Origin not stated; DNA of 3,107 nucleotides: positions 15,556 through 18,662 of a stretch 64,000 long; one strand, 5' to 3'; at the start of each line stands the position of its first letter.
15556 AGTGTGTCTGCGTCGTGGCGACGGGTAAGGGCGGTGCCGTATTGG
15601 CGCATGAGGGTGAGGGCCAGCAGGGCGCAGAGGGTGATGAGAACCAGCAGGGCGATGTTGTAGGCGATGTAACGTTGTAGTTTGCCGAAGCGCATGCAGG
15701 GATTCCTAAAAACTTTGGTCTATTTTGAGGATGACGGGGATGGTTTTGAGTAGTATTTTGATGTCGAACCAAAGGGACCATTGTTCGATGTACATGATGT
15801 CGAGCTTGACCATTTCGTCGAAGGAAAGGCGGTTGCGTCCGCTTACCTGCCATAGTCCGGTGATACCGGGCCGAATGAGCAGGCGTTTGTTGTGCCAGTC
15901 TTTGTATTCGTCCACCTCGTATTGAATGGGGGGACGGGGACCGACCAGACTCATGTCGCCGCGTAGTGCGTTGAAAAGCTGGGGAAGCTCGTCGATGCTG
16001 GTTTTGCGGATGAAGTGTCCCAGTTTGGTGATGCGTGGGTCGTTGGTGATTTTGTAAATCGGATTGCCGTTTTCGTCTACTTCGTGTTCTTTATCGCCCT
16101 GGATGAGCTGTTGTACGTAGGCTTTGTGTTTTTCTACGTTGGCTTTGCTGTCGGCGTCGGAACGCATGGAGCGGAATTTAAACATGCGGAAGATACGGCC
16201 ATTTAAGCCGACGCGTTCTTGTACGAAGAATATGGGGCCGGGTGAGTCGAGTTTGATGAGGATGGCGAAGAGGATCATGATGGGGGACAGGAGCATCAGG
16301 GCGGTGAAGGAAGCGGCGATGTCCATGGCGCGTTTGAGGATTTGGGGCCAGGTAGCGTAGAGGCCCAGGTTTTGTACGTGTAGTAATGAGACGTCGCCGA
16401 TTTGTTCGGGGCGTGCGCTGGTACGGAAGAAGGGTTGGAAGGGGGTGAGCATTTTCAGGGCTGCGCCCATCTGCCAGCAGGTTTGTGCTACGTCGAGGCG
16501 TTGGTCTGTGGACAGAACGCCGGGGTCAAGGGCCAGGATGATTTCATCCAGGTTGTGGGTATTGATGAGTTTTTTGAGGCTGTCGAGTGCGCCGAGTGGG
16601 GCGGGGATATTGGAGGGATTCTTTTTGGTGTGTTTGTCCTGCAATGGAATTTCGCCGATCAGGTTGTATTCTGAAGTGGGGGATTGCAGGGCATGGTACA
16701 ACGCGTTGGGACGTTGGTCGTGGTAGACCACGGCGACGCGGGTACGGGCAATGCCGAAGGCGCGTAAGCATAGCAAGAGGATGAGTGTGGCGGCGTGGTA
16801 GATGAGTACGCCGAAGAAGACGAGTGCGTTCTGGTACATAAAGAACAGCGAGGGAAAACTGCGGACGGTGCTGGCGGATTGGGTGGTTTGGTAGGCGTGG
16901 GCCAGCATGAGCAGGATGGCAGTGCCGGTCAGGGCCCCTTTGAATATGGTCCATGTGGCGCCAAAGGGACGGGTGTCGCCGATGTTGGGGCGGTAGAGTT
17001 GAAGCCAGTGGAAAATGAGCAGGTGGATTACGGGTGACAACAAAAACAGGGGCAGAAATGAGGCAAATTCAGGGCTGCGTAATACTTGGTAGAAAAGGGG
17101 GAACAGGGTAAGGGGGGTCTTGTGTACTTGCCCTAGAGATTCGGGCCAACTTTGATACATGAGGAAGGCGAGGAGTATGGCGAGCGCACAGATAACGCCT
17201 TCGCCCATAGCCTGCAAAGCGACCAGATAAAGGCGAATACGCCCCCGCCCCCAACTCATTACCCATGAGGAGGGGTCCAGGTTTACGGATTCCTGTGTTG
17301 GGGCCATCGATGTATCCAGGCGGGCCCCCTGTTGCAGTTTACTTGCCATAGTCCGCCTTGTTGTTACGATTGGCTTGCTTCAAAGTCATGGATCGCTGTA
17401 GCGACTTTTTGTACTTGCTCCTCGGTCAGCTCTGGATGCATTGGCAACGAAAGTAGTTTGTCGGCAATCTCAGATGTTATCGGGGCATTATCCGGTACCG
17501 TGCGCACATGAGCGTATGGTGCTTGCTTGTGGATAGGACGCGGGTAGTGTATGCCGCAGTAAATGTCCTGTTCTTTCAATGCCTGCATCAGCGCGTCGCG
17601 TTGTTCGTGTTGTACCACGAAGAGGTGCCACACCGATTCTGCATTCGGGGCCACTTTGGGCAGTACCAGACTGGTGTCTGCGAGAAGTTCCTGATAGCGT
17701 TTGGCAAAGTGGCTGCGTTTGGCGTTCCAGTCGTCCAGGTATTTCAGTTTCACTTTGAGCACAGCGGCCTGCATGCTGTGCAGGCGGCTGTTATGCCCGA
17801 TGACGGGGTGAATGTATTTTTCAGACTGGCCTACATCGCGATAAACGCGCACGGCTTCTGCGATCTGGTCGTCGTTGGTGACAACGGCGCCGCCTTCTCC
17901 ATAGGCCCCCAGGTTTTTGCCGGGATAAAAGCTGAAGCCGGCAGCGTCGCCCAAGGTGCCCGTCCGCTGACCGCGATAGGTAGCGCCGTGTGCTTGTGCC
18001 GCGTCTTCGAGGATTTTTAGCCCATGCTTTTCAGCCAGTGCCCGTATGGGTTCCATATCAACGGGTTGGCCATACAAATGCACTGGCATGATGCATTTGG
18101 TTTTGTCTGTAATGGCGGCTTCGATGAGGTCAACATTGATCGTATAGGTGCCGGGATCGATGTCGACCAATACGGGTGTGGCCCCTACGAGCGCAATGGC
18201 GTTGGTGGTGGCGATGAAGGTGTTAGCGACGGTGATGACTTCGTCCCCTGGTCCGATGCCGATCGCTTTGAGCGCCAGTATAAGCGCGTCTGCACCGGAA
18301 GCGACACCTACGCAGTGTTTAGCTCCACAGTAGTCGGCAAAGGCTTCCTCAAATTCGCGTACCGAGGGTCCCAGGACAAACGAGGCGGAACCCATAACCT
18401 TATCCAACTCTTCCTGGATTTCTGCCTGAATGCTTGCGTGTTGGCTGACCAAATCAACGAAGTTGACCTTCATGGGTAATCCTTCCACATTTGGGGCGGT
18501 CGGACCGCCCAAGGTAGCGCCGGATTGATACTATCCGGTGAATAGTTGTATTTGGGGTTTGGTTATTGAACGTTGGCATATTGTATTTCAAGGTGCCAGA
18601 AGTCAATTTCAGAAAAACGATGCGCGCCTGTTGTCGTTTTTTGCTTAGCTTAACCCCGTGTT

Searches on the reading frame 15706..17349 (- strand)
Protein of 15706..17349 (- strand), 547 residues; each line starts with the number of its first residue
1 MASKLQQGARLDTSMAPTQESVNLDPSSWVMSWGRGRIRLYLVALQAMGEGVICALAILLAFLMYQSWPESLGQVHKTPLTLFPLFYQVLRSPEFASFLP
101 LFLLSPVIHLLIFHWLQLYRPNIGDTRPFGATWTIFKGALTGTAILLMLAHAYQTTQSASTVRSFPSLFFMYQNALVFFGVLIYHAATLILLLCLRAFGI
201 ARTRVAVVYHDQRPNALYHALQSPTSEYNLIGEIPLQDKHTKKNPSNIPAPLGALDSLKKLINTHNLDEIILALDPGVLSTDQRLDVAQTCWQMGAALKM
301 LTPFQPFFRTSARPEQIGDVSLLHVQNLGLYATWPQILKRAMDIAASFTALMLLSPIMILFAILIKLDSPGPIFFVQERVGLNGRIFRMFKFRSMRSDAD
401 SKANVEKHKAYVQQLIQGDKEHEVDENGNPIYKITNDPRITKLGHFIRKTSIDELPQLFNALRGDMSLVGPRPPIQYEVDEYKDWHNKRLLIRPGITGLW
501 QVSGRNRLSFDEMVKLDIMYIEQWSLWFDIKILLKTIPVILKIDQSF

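Call 90: search_protein_families(library=pfam, proteins=[window:15706-17349:-], max_evalue=0.00001)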
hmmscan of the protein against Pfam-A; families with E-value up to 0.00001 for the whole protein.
window:15706-17349:- (547 aa): 1 family
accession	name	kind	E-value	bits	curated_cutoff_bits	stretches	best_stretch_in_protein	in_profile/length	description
PF02397.22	Bac_transf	-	9.1e-70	234.3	27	1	339-542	1-179/179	Bacterial sugar transferase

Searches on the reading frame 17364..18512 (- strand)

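Call 90: search_protein_families(library=pfam, proteins=[window:17364-18512:-], max_evalue=0.00001)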
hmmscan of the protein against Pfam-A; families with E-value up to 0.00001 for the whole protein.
window:17364-18512:- (382 aa): 3 families
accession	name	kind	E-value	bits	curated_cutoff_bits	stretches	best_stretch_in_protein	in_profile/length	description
PF01041.23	DegT_DnrJ_EryC1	-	5.4e-130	434.2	19.8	1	28-374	3-359/360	DegT/DnrJ/EryC1/StrS aminotransferase family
PF00155.27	Aminotran_1_2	-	1.3e-12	48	19.7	1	14-319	6-330/361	Aminotransferase class I and II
PF01212.27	Beta_elim_lyase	-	7.9e-10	39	27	1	40-229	23-228/288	Beta-eliminating lyase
